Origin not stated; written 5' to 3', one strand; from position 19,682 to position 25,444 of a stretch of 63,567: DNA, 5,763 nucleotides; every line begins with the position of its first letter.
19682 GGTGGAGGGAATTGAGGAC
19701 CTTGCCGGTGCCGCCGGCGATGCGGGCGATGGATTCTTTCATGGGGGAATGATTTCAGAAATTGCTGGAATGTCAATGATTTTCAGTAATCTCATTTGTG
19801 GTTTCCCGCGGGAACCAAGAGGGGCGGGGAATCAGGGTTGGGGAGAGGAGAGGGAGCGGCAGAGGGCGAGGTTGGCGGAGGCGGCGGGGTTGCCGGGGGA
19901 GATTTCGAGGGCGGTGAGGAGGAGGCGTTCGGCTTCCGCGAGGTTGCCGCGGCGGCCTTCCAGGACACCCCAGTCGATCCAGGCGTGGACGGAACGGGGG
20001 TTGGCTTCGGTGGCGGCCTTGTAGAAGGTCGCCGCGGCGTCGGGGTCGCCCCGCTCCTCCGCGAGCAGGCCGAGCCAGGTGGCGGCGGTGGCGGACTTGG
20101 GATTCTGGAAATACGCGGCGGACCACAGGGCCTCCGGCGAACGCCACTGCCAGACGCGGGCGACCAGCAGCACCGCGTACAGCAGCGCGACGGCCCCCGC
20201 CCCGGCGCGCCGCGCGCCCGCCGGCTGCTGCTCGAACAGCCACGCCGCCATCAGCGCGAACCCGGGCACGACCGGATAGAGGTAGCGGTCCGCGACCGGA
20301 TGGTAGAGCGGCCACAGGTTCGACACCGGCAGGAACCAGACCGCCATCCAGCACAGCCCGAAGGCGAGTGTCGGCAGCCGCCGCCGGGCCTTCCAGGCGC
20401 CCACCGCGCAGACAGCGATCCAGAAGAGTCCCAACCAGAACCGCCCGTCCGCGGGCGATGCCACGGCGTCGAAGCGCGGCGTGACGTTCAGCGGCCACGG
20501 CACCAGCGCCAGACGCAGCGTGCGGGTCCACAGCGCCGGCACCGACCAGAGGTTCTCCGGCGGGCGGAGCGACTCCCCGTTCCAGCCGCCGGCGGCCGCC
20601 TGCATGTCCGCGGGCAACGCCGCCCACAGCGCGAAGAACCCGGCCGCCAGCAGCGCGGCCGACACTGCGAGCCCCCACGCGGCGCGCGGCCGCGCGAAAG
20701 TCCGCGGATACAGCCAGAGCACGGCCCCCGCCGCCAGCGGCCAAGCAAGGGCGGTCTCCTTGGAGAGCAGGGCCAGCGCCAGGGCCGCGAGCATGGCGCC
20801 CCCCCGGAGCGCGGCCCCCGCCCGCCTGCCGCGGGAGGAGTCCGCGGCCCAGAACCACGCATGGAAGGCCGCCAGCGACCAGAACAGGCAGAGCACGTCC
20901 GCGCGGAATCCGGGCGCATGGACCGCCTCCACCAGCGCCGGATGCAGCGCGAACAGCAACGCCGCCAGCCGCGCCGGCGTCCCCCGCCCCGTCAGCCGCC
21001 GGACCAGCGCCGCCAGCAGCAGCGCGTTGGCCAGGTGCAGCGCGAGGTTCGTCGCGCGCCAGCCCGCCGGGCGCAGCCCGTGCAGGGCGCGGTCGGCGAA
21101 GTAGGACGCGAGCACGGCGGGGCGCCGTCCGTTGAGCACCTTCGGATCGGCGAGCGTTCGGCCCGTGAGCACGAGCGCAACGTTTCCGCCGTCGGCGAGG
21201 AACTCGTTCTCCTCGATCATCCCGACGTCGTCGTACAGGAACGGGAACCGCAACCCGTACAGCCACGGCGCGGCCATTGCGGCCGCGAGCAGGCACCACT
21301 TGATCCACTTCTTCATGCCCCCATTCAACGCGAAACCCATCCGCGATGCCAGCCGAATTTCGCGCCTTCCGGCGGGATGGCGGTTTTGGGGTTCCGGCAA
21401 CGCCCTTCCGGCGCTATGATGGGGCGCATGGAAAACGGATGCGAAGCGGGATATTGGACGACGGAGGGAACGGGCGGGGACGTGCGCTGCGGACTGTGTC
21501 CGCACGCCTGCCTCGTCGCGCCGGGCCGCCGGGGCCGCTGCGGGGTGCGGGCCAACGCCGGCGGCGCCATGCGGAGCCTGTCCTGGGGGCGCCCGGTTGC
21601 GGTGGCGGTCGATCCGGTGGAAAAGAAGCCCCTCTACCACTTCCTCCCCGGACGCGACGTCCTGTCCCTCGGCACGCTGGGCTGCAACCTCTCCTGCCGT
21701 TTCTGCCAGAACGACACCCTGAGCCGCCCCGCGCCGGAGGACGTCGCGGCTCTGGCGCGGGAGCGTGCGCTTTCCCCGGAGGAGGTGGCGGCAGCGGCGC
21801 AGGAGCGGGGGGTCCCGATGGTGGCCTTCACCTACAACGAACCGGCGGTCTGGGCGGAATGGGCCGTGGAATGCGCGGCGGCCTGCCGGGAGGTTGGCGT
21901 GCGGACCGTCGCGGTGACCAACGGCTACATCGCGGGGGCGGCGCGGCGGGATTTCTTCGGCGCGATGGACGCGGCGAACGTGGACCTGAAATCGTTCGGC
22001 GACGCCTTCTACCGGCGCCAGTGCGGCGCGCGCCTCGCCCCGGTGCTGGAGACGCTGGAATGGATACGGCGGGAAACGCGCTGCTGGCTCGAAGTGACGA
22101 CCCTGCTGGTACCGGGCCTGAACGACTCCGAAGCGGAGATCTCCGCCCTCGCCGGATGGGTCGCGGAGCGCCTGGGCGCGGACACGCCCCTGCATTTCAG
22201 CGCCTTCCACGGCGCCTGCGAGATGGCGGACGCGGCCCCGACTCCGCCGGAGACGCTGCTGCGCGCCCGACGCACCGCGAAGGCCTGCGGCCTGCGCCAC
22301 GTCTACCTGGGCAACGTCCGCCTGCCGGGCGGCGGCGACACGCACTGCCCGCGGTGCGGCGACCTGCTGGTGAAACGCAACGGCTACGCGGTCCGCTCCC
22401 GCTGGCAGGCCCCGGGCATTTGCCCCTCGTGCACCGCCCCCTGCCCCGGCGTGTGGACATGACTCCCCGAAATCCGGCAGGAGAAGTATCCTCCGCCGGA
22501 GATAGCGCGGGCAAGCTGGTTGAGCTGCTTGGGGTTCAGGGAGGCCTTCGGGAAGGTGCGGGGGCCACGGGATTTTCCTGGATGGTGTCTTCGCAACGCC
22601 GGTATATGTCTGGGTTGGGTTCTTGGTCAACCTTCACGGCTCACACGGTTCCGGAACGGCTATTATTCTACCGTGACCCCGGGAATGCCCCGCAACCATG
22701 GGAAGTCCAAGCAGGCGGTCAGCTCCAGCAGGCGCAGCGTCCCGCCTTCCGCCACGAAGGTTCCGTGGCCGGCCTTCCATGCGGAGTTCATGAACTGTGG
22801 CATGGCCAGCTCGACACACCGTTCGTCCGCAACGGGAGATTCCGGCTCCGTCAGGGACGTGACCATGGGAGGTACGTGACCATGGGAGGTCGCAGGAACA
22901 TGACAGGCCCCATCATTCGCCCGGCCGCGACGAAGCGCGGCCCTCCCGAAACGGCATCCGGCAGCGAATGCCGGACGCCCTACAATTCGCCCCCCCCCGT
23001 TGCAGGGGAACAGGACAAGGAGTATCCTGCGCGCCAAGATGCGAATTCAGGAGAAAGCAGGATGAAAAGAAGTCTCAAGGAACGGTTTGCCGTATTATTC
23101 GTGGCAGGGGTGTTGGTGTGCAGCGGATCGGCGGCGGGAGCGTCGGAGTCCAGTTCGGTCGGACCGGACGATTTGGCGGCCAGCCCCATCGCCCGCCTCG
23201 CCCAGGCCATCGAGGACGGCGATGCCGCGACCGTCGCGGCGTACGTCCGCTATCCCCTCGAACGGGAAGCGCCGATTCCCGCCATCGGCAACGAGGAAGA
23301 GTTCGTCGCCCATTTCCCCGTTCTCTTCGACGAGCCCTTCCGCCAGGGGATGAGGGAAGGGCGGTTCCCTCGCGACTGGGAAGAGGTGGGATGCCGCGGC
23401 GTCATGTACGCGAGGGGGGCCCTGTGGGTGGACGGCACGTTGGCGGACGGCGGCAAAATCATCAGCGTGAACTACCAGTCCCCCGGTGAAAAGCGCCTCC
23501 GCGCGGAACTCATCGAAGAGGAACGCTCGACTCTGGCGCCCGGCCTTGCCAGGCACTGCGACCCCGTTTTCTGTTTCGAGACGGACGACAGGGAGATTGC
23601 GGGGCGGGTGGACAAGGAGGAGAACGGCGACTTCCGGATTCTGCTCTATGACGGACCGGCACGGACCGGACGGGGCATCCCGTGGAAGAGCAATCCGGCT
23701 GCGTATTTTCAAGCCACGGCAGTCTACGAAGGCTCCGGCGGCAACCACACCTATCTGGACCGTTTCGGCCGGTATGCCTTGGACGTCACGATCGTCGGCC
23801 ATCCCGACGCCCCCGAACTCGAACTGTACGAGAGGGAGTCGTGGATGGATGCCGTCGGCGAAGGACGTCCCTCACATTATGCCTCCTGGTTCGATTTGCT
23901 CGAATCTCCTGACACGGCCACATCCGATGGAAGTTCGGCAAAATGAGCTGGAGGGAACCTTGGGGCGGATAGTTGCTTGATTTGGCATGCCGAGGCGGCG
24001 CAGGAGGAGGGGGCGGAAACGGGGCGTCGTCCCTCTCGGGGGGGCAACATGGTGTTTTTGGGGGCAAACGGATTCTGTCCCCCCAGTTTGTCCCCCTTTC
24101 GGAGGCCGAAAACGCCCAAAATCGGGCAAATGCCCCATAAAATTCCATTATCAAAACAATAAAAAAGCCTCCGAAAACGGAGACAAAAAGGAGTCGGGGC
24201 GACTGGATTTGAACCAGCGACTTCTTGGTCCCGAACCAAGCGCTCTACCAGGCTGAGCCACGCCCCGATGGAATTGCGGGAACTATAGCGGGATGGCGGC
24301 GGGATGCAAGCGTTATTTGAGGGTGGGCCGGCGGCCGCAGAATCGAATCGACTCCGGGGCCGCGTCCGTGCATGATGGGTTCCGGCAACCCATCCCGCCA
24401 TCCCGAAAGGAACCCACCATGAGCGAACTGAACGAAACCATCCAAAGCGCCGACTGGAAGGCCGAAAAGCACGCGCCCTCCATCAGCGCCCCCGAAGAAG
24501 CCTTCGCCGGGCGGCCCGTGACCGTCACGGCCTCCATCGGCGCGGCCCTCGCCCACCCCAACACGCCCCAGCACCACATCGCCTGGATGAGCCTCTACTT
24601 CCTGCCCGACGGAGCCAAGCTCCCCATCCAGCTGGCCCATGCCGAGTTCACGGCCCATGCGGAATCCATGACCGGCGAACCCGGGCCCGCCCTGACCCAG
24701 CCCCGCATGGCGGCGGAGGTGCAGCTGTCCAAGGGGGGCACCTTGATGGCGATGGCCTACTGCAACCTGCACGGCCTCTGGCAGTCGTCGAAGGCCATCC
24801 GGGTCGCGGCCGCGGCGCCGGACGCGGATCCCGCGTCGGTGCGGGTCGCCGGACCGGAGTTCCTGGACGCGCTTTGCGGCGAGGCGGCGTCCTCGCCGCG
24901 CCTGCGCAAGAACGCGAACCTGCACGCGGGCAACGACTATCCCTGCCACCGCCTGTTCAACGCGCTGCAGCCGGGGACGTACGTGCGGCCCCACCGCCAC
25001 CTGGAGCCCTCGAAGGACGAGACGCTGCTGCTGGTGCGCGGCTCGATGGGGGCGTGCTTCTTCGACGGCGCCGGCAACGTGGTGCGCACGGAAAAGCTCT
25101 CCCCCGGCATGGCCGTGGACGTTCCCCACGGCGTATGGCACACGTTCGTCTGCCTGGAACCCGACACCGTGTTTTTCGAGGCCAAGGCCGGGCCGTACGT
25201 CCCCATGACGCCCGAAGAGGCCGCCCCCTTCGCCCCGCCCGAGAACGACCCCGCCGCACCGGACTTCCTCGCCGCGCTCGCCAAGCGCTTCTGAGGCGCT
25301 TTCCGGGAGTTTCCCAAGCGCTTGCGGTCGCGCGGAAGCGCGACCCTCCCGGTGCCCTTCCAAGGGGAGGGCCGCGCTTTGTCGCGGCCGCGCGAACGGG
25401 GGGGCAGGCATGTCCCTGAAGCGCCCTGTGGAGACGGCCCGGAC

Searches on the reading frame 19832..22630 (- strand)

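Call 51: search_protein_families(library=pfam, proteins=[window:19832-22630:-], max_evalue=0.001)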
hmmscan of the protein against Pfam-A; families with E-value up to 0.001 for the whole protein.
window:19832-22630:- (932 aa): 6 families
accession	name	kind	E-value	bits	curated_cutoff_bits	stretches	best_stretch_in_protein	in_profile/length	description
PF13432.12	TPR_16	-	5.2e-10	40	32.7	2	860-915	10-65/65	Tetratricopeptide repeat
PF07719.23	TPR_2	-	1.7e-07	31.2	27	0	849-879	3-33/34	Tetratricopeptide repeat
PF13428.12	TPR_14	-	1.8e-06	28.5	23.5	0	851-888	5-42/44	Tetratricopeptide repeat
PF13431.12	TPR_17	-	3.5e-06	27.3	24.4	0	903-926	1-24/34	Tetratricopeptide repeat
PF14559.12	TPR_19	-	0.00019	22.1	25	0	894-924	4-34/68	Tetratricopeptide repeat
PF00515.34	TPR_1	-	0.00066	19.8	27.8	0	852-879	6-33/34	Tetratricopeptide repeat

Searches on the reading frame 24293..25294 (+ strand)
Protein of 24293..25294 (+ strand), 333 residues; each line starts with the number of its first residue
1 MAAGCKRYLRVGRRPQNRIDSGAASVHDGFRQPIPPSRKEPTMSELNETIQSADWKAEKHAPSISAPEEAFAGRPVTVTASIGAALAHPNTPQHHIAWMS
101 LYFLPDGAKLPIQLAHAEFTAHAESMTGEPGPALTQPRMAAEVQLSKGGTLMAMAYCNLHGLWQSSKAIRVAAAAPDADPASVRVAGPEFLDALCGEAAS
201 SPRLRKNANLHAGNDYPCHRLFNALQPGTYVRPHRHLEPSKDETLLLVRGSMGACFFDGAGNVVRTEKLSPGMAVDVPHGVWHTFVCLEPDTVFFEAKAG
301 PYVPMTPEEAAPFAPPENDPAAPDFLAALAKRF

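Call 52: search_protein_families(library=pfam, proteins=[window:24293-25294:+], max_evalue=0.001)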
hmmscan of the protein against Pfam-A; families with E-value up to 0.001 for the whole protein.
window:24293-25294:+ (333 aa): 3 families
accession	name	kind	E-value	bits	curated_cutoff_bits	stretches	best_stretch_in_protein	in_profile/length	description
PF01880.24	Desulfoferrodox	-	6.2e-26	91.3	22.2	1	53-165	2-97/98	Desulfoferrodoxin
PF19480.5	DUF6016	-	1.1e-12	49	27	1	189-263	4-76/141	Domain of unknown function (DUF6016)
PF07883.17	Cupin_2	-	0.00055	20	27.2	0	225-289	5-60/70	Cupin domain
